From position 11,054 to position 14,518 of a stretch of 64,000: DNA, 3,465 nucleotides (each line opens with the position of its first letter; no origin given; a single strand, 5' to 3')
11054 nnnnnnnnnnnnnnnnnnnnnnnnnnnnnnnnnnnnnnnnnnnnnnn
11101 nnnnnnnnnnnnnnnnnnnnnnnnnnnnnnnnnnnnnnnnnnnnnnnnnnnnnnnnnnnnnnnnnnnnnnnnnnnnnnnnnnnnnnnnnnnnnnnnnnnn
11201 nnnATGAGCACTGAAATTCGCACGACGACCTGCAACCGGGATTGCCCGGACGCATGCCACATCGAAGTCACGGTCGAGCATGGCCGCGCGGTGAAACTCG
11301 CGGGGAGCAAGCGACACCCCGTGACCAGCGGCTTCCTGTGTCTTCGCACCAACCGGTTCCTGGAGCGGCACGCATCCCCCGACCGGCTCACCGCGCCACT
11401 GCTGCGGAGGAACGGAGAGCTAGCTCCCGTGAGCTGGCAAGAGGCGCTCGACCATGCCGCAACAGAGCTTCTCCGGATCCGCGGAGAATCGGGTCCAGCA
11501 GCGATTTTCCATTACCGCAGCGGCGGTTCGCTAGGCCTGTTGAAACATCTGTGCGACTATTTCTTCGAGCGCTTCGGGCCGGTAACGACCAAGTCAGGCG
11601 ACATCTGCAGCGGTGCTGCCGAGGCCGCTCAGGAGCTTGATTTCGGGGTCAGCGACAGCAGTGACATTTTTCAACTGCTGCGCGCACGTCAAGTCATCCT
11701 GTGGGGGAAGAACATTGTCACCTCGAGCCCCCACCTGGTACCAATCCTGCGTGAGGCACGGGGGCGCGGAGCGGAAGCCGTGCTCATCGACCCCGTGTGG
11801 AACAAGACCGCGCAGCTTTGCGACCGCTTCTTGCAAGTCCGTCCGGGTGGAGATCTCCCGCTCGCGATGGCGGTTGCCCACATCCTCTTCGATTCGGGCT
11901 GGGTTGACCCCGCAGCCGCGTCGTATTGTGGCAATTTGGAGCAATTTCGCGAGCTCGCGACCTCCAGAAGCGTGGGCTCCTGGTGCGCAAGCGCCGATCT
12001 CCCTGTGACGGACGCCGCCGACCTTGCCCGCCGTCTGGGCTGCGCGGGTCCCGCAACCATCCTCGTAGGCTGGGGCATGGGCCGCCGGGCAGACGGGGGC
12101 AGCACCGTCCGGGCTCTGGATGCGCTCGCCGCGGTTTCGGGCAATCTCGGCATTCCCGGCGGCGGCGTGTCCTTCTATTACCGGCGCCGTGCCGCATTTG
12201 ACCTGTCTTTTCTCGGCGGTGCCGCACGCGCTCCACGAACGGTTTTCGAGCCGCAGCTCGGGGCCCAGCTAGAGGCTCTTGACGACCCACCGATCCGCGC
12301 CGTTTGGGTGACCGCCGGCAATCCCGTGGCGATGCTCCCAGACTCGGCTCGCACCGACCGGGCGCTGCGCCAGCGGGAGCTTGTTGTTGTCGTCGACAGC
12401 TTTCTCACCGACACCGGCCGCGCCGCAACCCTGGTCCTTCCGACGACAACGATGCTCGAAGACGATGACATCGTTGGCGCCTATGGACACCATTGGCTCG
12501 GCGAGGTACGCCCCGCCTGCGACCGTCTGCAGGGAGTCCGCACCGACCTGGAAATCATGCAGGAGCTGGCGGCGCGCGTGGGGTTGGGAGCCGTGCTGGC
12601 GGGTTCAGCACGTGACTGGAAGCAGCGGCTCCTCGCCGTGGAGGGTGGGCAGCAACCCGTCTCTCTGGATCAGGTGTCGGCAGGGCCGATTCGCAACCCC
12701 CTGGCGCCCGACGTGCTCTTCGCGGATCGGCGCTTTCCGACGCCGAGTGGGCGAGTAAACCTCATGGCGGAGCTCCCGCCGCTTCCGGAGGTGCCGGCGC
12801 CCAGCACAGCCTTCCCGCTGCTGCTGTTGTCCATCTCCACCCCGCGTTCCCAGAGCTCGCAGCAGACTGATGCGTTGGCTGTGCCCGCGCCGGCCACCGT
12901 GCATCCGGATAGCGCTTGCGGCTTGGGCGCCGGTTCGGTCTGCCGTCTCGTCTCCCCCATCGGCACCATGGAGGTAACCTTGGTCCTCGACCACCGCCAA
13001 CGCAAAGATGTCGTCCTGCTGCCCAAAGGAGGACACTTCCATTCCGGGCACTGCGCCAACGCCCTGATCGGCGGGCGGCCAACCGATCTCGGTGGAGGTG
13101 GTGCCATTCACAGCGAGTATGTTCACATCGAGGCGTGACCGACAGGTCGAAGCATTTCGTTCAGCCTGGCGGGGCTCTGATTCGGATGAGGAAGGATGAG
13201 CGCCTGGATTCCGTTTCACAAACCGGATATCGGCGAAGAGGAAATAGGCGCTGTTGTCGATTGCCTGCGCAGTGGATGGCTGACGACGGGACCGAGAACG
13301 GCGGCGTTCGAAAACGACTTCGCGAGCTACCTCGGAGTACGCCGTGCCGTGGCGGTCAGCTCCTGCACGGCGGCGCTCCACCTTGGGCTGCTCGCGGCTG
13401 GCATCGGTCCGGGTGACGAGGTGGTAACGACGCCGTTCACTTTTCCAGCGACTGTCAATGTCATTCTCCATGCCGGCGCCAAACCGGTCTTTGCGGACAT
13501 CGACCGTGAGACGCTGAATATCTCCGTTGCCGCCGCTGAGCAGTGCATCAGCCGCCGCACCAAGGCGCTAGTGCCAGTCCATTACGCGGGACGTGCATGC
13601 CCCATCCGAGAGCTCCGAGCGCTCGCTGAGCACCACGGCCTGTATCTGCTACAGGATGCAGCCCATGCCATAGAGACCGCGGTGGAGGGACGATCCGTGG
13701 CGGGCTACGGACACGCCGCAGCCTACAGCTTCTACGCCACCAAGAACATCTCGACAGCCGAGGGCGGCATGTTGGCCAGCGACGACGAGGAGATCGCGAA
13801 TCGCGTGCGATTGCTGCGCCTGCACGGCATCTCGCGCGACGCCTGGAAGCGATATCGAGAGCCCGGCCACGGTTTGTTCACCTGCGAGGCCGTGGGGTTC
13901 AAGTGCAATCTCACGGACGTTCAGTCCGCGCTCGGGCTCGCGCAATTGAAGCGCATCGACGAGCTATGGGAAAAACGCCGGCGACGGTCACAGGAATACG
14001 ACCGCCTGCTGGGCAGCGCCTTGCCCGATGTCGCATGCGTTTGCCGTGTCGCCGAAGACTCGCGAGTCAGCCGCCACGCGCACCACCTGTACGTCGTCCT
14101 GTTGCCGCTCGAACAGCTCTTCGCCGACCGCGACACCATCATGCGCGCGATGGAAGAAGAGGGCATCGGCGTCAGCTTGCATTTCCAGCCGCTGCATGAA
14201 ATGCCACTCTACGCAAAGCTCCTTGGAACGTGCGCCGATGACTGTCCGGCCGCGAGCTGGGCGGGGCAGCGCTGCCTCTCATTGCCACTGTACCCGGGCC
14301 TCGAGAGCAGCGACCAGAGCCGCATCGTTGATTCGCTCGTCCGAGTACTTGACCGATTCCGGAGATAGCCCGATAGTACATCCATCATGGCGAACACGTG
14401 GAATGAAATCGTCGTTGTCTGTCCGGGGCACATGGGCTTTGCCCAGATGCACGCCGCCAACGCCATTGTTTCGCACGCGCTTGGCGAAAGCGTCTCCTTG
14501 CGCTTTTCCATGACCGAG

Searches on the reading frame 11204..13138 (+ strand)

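Call 90: search_protein_families(library=pfam, proteins=[window:11204-13138:+], max_evalue=0.0001)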
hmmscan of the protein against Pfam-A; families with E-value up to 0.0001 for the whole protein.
window:11204-13138:+ (644 aa): 2 families
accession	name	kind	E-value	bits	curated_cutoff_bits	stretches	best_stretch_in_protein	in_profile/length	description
PF00384.28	Molybdopterin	-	5.8e-44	151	24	1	61-457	1-352/353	Molybdopterin oxidoreductase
PF04879.21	Molybdop_Fe4S4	-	7.3e-10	39.1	22.7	1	7-54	5-51/55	Molybdopterin oxidoreductase Fe4S4 domain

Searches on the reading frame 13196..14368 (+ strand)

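Call 90: search_protein_families(library=pfam, proteins=[window:13196-14368:+], max_evalue=0.0001)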
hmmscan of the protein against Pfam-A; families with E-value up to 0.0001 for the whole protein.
window:13196-14368:+ (390 aa): 2 families
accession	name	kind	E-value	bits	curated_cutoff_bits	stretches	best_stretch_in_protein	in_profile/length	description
PF01041.23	DegT_DnrJ_EryC1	-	7.2e-123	410.8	19.8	1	11-381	2-359/360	DegT/DnrJ/EryC1/StrS aminotransferase family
PF00155.27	Aminotran_1_2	-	4.1e-09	36.5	19.7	1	35-159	44-190/361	Aminotransferase class I and II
